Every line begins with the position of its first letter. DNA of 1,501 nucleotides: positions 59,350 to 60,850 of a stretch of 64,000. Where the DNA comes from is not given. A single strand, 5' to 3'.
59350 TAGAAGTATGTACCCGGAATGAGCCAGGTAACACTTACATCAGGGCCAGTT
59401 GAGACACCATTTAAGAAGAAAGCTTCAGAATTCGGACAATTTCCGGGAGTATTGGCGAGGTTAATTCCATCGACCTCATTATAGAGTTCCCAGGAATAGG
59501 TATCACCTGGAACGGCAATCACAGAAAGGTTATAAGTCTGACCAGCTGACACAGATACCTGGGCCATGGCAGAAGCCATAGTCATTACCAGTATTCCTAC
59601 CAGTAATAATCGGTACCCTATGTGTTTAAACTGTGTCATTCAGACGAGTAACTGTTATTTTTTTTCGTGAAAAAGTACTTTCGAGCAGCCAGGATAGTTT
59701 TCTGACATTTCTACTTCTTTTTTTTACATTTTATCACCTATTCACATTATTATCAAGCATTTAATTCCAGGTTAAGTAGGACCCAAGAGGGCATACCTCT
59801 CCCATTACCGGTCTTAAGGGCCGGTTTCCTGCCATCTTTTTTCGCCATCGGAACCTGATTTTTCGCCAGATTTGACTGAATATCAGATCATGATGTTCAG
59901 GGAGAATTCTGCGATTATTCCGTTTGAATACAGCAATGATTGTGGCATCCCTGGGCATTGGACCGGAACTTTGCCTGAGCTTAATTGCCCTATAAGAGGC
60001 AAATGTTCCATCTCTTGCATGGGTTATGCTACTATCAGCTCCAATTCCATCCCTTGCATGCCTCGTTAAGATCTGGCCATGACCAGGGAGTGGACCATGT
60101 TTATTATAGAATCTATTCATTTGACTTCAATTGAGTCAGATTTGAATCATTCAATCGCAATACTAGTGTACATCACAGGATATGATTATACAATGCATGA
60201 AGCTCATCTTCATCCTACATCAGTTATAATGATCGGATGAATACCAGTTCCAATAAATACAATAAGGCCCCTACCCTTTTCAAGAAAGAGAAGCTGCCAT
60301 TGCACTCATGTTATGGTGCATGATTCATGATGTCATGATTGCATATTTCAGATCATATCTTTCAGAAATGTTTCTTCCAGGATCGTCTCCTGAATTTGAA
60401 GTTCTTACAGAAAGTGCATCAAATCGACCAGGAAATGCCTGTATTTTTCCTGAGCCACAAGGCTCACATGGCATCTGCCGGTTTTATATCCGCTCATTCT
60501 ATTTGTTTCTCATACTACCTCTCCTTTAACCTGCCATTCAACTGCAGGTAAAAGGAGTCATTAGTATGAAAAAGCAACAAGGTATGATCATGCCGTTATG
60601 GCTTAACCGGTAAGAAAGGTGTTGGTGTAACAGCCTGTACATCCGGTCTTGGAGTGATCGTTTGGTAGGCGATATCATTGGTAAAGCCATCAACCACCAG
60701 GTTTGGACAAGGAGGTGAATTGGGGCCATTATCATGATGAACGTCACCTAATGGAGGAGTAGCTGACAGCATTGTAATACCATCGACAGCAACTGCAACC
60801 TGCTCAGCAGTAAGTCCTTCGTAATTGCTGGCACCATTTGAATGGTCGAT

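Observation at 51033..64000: sprCDBF-like surface-adhesin locus with unrecognised accessory proteins and an Omp85-like partner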

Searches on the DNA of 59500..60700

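Call 49: search_rna_families(source=window, start=59500, end=60700, threshold=evalue, max_evalue=1)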
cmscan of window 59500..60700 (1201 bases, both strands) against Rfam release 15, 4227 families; matches with E-value up to 1: 4.
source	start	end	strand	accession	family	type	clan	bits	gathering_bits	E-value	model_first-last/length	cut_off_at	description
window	60506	60573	-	RF04265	mir-4650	Gene; miRNA;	-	22.7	80.7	0.058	1-97/97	no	mir-4650 microRNA precursor family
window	60509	60634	+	RF00563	SNORA53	Gene; snRNA; snoRNA; HACA-box;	-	21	38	0.021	1-248/248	no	Small nucleolar RNA SNORA53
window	60506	60573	-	RF03933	MIR6445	Gene; miRNA;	-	20.2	100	0.52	1-117/117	no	MIR6445 microRNA precursor family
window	60499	60580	-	RF00705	mir-202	Gene; miRNA;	-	17.8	51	0.63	1-76/76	no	mir-202 microRNA precursor family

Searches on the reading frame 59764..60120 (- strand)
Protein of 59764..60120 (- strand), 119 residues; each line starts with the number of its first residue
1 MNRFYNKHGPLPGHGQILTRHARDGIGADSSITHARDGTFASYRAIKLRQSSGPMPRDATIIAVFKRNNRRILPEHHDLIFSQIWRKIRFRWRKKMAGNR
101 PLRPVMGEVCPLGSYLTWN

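Call 6: search_protein_families(library=pfam, proteins=[window:59764-60120:-], max_evalue=0.01)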
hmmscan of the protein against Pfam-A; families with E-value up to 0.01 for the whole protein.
window:59764-60120:- (119 aa): 0 families

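Call 7: search_protein_families(library=ncbifam, proteins=[window:59764-60120:-], max_evalue=0.01)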
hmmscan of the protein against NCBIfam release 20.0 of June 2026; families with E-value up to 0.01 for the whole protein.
window:59764-60120:- (119 aa): 0 families
